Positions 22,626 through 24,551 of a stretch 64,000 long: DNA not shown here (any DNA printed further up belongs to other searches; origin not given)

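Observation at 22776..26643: LTD-domain surface protein with five CxxxQ[FY]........[KR] repeats sits in a string with yebC and comEC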

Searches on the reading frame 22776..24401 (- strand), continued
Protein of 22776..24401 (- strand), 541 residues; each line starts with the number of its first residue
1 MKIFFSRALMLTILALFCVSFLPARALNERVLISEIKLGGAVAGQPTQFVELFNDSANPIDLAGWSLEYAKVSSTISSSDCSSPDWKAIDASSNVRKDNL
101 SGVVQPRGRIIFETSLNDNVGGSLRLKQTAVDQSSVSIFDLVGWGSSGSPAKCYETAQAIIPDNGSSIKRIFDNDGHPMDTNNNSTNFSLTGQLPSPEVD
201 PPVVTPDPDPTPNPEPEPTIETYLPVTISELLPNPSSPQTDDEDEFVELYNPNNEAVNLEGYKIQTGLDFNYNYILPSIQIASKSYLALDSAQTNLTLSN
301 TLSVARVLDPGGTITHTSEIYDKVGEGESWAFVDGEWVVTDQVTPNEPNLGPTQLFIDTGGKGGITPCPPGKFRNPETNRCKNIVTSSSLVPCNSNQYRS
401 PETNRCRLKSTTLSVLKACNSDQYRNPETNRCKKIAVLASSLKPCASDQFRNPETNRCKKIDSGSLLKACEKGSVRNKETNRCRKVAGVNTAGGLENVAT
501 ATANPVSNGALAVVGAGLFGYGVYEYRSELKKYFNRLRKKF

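Call 25: predict_structure(alignment_id=A2)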
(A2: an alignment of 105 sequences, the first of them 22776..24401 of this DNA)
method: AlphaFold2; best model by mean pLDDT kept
length: 541 residues; sequences in the alignment: 105
mean_pLDDT: 85.6   pTM: 0.46
mean pLDDT of the five models: 85.6, 85.4, 84.9, 84.2, 84.1
residues with pLDDT >= 90: 317; 70-90: 139; 50-70: 55; < 50: 30
segments of 3 or more residues with pLDDT < 50: 357-364, 412-414, 488-502
pLDDT, mean of each block of 10 residues (from residue 1): 83 84 66 96 93 95 97 98 98 98 94 95 97 94 98 98 94 90 96 68 66 62 96 97 97 98 96 97 98 97 97 94 96 95 97 64 61 79 74 87 78 64 83 68 80 81 64 82 67 41 59 90 93 93 84
secondary structure, 60 per line:
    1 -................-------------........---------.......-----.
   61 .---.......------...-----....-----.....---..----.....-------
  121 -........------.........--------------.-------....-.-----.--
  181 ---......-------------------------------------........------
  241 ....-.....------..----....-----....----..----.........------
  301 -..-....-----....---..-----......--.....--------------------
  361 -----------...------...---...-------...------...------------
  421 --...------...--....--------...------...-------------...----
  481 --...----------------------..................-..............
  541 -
elements in order: H2-17 E31-38 E48-54 E65-71 H86-89 E95-99 E109-113 E122-129 E136-144 E167-170 H184-187 E227-234 H241-244 E246-250 E263-266 E272-275 E286-290 H291-294 E305-308 E314-317 E328-333 E336-340 E372-374 E381-383 E397-399 E406-408 E423-425 E432-434 H437-440 E449-451 E458-460 E474-476 E483-485 H508-525 H527-540
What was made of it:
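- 24324..24401 (-): Signal peptide (residues 1-26, cleavage after ARA). AF2 models an N-terminal helix at residues 2-17 (call 25).
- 23817..24323 (-): Lamin-tail domain 1 (residues about 27-195), acidic beta-sandwich. AF2 pLDDT above 90 (call 25).
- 22827..22886 (-): C-terminal TM helix ending in the conserved G-Y-G-x-Y-E-[YW]-R motif. AF2 helix at residues 508-525 with pLDDT about 90 (call 25).
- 22779..22826 (-): Basic cytoplasmic tail (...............). AF2 helix at residues 527-540 (call 25).
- On Lamin tail domain (Pfam PF00932, LTD): AF2 pLDDT above 90 for both domains (call 25).
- Checked: The C-terminus is modelled as a TM helix (residues 508-525) plus a basic helix (527-540) (call 25).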

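Call 26: search_protein_families(library=pfam, proteins=[L040:2013-2741:+, L057:14307-14939:+, L065:11369-11947:-, L008:8230-8622:+, L017:5865-6836:+, L072:6391-7281:-, L015:5764-7179:+, L024:7101-7988:+, L065:885-1367:+, L079:379-873:+], max_evalue=0.001)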
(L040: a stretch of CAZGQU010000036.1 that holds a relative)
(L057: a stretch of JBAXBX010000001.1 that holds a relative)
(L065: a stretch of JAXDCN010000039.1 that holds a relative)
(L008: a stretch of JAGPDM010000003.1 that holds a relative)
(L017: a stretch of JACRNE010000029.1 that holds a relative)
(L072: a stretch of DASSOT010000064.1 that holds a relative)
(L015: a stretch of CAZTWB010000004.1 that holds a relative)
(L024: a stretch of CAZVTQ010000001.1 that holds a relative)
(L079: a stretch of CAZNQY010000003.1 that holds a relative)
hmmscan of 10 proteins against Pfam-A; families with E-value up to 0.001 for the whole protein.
L040:2013-2741:+ (242 aa): 1 family
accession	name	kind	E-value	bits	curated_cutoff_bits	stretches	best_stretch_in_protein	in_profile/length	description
PF07510.16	GmrSD_C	-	1.7e-17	64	23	1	113-222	31-135/138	GmrSD restriction endonucleases, C-terminal domain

L057:14307-14939:+ (210 aa): 3 families
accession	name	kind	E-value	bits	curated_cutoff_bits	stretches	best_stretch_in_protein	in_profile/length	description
PF02631.22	RecX_HTH2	-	4.1e-11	43.4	26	1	121-161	1-41/42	RecX, second three-helix domain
PF21982.2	RecX_HTH1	-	8.7e-10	38.9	26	1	63-87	2-26/40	RecX, first three-helix domain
PF21981.2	RecX_HTH3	-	1.3e-05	25.6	26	1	180-208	14-48/48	RecX, third three-helix domain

L065:11369-11947:- (192 aa): 1 family
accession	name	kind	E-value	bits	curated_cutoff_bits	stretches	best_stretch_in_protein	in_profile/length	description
PF05239.21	PRC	-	4.8e-07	30.1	21.2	1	93-162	8-76/78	PRC-barrel domain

L008:8230-8622:+ (130 aa): 1 family
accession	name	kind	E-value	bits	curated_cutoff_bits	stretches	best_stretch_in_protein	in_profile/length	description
PF00814.31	TsaD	-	7.4e-11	42.7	24.8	1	30-89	24-83/264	tRNA N6-adenosine threonylcarbamoyltransferase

L017:5865-6836:+ (323 aa): 3 families
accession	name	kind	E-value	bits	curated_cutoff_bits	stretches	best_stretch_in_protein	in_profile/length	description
PF00316.25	FBPase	-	1.1e-51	175.7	34.8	1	6-188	2-190/191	Fructose-1-6-bisphosphatase, N-terminal domain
PF18913.5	FBPase_C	-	1.3e-30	106.2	27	1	193-318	1-125/127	Fructose-1-6-bisphosphatase, C-terminal domain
PF00459.30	Inositol_P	-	0.00024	21.2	27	1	31-119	12-97/271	Inositol monophosphatase family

L072:6391-7281:- (296 aa): 1 family
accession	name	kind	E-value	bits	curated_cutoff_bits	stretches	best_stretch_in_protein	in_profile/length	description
PF00274.25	Glycolytic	-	8.7e-12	44.9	22.2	1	10-210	10-208/349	Fructose-bisphosphate aldolase class-I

L015:5764-7179:+ (471 aa): 1 family
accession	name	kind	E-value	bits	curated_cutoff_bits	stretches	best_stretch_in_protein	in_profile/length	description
PF00795.27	CN_hydrolase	-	1.1e-05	25.4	23.2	1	262-400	98-211/256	Carbon-nitrogen hydrolase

L024:7101-7988:+ (295 aa): 4 families
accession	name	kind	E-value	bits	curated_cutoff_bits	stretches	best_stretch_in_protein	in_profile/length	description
PF14470.12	bPH_3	-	8.9e-14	52.2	23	1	36-129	2-93/95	Bacterial PH domain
PF01243.27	PNPOx_N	-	3.3e-12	47.3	28.1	1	159-253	2-89/120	Pyridoxamine 5'-phosphate oxidase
PF16242.11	Pyrid_ox_like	-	2.4e-10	40.5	28.8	1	160-254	4-99/149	Pyridoxamine 5'-phosphate oxidase like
PF12900.13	Pyridox_ox_2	-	3.3e-07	30.8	27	1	160-285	3-135/140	Pyridoxamine 5'-phosphate oxidase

L065:885-1367:+ (160 aa): 0 families

L079:379-873:+ (164 aa): 1 family
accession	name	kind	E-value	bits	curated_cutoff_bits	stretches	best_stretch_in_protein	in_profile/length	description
PF02643.20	DUF192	-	4e-07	30.5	27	1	49-152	2-92/96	Uncharacterized ACR, COG1430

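Call 30: fold_search(model_id=the predicted structure, library=pdb)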
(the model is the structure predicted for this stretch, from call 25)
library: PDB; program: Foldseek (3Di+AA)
matches with E <= 10: 1438; with E <= 0.001: 30
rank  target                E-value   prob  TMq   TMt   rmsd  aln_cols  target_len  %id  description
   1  6a8p_A                3.8e-06  1.00  0.12  0.10  15.7       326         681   11  Transglutaminase 2 mutant G224V in complex with GTP (released 2018-09-26)
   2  6a8p_C                9.4e-06  1.00  0.12  0.10  15.7       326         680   11  Transglutaminase 2 mutant G224V in complex with GTP (released 2018-09-26)
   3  1fie_A                1.4e-05  1.00  0.13  0.10  16.3       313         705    8  RECOMBINANT HUMAN COAGULATION FACTOR XIII (released 1997-02-12)
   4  4pyg_A                2.4e-05  0.99  0.13  0.11  15.7       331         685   11  Transglutaminase2 complexed with GTP (released 2015-02-11)
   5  6kzb_A                2.6e-05  0.99  0.13  0.11  14.5       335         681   11  Transglutaminase2 complexed with calcium (released 2020-12-09)
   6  1nug_B                2.9e-05  0.99  0.14  0.11  16.2       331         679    9  Role of Calcium Ions in the Activation and Activity of the Transglutaminase 3 Enzyme (2 calciums, 1 Mg, inactive form) (released 2003-04-22)
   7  1l9m_B                3.4e-05  0.99  0.13  0.11  17.0       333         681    9  Three-dimensional structure of the human transglutaminase 3 enzyme: binding of calcium ions change structure for activ (released 2002-05-29)
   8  6kzb_B                5.1e-05  0.98  0.13  0.11  15.2       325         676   11  Transglutaminase2 complexed with calcium (released 2020-12-09)
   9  1ggt_A                5.7e-05  0.99  0.13  0.11  15.5       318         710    9  THREE-DIMENSIONAL STRUCTURE OF A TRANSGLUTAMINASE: HUMAN BLOOD COAGULATION FACTOR XIII (released 1995-07-31)
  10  8cmt_A                5.7e-05  0.99  0.13  0.10  16.4       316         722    8  Structure of the plasma coagulation Factor XIII A2B2 heterotetrameric complex. (released 2024-09-11)
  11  8tr9                  5.7e-05  0.99  0.13  0.11  14.8       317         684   10  Cryo-EM structure of transglutaminase 2 bound to GDP (released 2024-07-31)
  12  6a8p_B                6.0e-05  0.98  0.13  0.11  15.7       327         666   10  Transglutaminase 2 mutant G224V in complex with GTP (released 2018-09-26)
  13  1ex0_B                6.4e-05  0.98  0.12  0.10  17.1       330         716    9  HUMAN FACTOR XIII, MUTANT W279F ZYMOGEN (released 2003-12-23)
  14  1ggu_A                7.6e-05  0.99  0.13  0.10  17.4       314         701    8  HUMAN FACTOR XIII WITH CALCIUM BOUND IN THE ION SITE (released 1999-09-16)
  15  1fie_B                7.6e-05  0.96  0.12  0.10  15.8       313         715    7  RECOMBINANT HUMAN COAGULATION FACTOR XIII (released 1997-02-12)
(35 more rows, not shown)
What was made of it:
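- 23817..24323 (-): Foldseek matches lamin Ig folds at probability 1.0 (call 30).
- On Lamin tail domain (Pfam PF00932, LTD): Foldseek matches lamin A/C and B1 Ig domains at probability 1.0 with TM (target) 0.46-0.60 (call 30).
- The distal lamin-tail domains are Ig-like folds typical of surface proteins (call 30).
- Tried and rejected: It says nothing about function (call 30).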

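Call 62: search_dna_similar(query=window:22776-24401:-, collection=phages, mode=protein, max_evalue=0.001, max_rows=10)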
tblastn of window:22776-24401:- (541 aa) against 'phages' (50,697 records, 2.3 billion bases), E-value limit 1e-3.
No match.
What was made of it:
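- Tried and rejected: A phage search with tblastn found no match, so there is no sign of a phage receptor-binding origin (call 62).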

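Call 65: search_protein_families(library=pfam, proteins=[L047:2704-3189:+, L047:3186-3602:+, L055:5151-5618:+, L038:12748-14016:-, L063:3905-4918:-, L058:4723-5112:+], max_evalue=0.001)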
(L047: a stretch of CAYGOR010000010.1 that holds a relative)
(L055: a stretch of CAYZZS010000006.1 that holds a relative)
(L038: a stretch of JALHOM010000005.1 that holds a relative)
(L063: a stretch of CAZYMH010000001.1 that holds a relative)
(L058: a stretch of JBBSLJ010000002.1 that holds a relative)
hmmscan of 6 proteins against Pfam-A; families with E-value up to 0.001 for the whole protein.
L047:2704-3189:+ (161 aa): 1 family
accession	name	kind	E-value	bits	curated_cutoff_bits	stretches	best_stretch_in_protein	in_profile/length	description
PF04138.20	GtrA_DPMS_TM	-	3.8e-15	56.5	26.1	1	36-149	2-117/117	GtrA/DPMS, transmembrane domain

L047:3186-3602:+ (138 aa): 1 family
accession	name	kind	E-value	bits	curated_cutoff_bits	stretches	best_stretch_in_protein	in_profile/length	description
PF01726.22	LexA_DNA_bind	-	6.3e-14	51.9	23.7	1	8-67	5-64/65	LexA DNA binding domain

L055:5151-5618:+ (155 aa): 1 family
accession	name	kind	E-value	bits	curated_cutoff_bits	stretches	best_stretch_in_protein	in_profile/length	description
PF04977.20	DivIC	-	2.4e-10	40.5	28.9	1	30-105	3-79/80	Septum formation initiator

L038:12748-14016:- (422 aa): 2 families
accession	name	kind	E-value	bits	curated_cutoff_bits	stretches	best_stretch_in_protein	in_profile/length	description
PF00817.25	IMS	-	2.9e-36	125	23.2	1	19-169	1-147/148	impB/mucB/samB family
PF11799.13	IMS_C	-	2.2e-06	28.5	20.7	1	259-365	4-109/109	impB/mucB/samB family C-terminal domain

L063:3905-4918:- (337 aa): 4 families
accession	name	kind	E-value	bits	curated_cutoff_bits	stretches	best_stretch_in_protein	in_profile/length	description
PF02518.31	HATPase_c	-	3.4e-27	95.5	26.4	1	227-336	3-109/111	Histidine kinase-, DNA gyrase B-, and HSP90-like ATPase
PF00512.31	HisKA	-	5e-12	46.1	26.9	1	113-179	1-65/66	His Kinase A (phospho-acceptor) domain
PF13589.12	HATPase_c_3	-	9.1e-07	29.4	25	1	234-329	7-99/137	Histidine kinase-, DNA gyrase B-, and HSP90-like ATPase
PF14501.12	HATPase_c_5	-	9.6e-06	25.9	22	1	229-334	5-101/102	GHKL domain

L058:4723-5112:+ (129 aa): 1 family
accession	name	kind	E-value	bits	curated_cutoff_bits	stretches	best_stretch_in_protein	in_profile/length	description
PF00072.30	Response_reg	-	2.9e-21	76.2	30.2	1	10-121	2-110/111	Response regulator receiver domain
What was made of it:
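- Where comEC is directly adjacent, the upstream neighbours I checked are a LexA-like protein, an HNH nuclease, a two-component pair and a Y-family polymerase, not pilus genes (call 65).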
